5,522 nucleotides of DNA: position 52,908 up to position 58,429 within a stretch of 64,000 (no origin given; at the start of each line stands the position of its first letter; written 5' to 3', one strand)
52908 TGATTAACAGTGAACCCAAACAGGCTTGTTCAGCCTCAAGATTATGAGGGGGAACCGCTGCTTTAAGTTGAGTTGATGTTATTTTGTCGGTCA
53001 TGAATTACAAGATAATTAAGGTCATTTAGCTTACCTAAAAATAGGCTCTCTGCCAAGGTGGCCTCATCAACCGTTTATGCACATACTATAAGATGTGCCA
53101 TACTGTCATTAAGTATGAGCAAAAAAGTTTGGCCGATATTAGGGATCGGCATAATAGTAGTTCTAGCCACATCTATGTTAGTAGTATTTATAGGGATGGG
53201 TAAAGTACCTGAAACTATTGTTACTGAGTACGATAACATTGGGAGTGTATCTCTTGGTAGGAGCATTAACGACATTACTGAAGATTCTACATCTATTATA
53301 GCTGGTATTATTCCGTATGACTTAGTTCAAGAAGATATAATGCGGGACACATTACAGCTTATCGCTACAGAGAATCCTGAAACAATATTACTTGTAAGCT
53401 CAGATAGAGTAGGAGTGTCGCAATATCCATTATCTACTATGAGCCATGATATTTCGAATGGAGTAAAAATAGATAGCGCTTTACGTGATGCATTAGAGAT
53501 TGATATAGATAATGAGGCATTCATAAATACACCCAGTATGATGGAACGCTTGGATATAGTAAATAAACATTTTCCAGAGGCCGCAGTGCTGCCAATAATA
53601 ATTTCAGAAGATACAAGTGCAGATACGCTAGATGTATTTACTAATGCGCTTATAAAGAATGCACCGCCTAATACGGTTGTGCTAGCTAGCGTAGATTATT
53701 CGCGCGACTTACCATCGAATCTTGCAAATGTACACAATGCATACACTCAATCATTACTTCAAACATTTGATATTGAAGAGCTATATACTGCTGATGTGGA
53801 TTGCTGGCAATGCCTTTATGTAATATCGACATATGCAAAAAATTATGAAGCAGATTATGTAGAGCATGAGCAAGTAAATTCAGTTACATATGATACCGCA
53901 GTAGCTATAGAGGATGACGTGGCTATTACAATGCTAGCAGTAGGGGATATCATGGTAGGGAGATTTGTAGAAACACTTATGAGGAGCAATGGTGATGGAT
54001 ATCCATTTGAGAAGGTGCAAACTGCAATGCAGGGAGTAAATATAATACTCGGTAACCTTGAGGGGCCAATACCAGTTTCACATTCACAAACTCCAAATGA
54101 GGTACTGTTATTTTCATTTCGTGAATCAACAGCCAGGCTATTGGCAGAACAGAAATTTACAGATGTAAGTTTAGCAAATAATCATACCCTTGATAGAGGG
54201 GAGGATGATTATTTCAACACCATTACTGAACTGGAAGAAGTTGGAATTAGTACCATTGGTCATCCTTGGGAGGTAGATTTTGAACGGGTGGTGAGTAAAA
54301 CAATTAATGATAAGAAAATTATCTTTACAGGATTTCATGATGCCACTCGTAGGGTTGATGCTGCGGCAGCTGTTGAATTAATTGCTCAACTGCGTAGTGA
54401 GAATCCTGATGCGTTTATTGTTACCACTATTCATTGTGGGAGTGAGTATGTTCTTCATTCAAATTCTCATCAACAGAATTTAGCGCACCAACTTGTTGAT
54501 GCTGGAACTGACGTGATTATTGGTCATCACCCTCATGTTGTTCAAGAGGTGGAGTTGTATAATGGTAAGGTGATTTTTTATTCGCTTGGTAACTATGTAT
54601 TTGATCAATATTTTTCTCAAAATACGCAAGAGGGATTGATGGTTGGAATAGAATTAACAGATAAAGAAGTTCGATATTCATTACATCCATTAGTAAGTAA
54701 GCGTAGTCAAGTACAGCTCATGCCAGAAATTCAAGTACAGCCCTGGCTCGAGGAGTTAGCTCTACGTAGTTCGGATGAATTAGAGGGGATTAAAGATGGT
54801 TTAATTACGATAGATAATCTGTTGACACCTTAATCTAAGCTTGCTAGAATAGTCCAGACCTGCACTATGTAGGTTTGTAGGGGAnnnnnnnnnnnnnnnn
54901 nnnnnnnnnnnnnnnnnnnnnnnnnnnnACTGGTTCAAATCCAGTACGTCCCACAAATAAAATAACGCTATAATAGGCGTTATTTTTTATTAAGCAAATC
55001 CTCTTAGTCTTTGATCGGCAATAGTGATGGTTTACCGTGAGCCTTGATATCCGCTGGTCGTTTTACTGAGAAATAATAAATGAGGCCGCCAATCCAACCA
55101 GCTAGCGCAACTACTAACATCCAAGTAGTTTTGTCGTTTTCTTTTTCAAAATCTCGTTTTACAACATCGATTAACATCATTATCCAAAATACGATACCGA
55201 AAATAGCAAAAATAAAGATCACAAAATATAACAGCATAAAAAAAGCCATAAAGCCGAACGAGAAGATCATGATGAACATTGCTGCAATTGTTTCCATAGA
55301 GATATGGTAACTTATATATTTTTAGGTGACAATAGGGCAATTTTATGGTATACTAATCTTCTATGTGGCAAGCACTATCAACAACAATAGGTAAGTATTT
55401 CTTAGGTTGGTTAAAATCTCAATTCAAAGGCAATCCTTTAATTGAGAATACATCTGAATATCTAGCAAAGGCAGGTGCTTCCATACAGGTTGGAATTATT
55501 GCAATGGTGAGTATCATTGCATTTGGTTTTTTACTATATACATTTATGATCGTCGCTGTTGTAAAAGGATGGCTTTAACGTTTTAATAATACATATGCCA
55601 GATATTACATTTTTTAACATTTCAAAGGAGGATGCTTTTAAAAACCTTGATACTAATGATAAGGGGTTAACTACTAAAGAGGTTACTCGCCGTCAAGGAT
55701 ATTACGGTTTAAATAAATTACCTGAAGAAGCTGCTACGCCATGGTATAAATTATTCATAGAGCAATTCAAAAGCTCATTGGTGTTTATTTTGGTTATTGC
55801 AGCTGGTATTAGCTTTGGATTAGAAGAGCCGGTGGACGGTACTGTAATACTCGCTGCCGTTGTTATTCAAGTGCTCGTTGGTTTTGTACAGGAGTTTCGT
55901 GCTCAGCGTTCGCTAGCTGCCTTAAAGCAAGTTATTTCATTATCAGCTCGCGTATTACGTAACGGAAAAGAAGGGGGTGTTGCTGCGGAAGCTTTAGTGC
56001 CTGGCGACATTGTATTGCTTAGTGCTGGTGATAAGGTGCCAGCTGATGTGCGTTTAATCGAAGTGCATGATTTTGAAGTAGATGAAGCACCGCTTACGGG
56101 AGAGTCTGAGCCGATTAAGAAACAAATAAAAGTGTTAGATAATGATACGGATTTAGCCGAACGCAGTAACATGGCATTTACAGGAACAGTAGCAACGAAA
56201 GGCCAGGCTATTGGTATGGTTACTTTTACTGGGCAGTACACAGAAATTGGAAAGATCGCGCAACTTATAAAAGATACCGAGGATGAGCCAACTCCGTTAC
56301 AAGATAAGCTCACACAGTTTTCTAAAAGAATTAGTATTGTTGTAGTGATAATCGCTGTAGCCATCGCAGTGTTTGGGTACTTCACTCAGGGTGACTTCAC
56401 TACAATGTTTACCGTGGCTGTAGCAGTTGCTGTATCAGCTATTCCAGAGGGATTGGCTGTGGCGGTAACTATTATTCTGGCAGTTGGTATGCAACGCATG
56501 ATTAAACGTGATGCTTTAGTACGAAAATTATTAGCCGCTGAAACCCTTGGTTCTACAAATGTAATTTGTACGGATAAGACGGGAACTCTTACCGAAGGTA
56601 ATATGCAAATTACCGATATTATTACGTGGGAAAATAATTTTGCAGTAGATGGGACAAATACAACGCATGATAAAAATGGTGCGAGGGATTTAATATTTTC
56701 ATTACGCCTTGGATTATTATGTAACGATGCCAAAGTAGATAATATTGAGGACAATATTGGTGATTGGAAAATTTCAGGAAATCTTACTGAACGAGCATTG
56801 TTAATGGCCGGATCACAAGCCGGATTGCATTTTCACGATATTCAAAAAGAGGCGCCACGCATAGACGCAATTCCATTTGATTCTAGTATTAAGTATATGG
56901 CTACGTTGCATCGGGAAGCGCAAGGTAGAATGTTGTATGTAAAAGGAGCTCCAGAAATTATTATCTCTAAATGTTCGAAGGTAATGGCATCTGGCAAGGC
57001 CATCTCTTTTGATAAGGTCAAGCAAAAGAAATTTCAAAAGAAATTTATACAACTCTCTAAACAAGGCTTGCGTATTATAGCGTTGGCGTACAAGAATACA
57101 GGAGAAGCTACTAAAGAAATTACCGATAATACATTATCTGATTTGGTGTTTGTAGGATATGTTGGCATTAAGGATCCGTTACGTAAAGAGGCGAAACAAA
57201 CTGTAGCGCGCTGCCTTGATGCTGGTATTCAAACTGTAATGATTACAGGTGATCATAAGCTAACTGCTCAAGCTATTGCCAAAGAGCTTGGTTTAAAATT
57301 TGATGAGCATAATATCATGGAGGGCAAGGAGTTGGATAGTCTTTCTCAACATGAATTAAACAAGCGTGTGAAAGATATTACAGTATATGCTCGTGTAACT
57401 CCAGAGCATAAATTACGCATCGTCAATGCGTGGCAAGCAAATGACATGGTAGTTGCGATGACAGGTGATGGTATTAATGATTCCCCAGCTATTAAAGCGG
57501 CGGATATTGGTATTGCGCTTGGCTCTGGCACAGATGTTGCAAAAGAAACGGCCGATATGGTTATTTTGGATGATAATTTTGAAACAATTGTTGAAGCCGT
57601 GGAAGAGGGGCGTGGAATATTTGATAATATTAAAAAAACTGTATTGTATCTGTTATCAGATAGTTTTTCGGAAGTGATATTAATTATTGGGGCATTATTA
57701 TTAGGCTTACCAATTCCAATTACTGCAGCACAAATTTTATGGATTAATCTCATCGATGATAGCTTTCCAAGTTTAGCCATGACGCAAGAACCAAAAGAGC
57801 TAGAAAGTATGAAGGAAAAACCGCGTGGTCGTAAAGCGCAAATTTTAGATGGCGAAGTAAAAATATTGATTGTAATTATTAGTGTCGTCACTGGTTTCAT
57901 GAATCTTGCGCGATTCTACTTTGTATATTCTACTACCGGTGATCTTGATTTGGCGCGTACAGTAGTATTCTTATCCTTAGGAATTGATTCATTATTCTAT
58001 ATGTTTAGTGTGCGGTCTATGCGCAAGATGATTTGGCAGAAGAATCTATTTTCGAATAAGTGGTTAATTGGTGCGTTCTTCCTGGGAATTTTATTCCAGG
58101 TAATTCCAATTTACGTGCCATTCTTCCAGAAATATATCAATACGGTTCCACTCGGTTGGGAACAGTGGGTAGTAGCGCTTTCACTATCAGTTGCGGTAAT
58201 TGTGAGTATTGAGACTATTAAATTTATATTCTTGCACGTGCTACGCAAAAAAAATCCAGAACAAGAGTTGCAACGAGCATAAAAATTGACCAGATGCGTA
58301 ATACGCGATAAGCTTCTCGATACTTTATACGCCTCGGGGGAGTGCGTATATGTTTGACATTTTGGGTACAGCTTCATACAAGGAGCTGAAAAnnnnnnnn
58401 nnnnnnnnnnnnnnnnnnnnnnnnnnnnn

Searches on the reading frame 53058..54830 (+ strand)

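Call 32: search_protein_families(library=pfam, proteins=[window:53058-54830:+])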
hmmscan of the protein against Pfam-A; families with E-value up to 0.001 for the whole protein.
window:53058-54830:+ (591 aa): 1 family
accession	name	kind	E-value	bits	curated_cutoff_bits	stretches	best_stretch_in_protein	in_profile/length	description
PF09587.15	PGA_cap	-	3.1e-50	171.5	27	1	291-517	1-255/255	Bacterial capsule synthesis protein PGA_cap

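Call 68: search_protein_families(library=ncbifam, proteins=[window:53058-54830:+])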
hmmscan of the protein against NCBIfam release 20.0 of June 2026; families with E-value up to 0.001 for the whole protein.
window:53058-54830:+ (591 aa): 1 family
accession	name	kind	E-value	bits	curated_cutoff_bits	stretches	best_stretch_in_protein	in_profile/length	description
NF038314.1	epimerase_MslH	equivalog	1.2e-13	50.2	700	1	472-515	274-317/439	lasso peptide C-terminal Trp epimerase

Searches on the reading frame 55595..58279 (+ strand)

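Call 32: search_protein_families(library=pfam, proteins=[window:55595-58279:+])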
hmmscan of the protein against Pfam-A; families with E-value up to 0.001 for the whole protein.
window:55595-58279:+ (895 aa): 7 families
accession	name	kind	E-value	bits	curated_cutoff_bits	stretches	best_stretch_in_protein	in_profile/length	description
PF00122.25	E1-E2_ATPase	-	4.2e-52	176.7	28.1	1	116-304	5-180/181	E1-E2 ATPase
PF00689.26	Cation_ATPase_C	-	2.8e-44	151.4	27.3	1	706-878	1-175/175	Cation transporting ATPase, C-terminus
PF13246.12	Cation_ATPase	-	2.2e-23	82.5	21.7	1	375-463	2-91/91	Cation transport ATPase (P-type)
PF00702.32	Hydrolase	-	3e-18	67.4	26.4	1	322-637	2-191/191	haloacid dehalogenase-like hydrolase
PF00690.31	Cation_ATPase_N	-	5.1e-18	64.9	20.4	1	9-73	4-69/69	Cation transporter/ATPase, N-terminus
PF08282.18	Hydrolase_3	-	2.9e-07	30.9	20.9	1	609-668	195-254/255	haloacid dehalogenase-like hydrolase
PF12710.13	HAD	-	0.00046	21.1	27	0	529-632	86-187/189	haloacid dehalogenase-like hydrolase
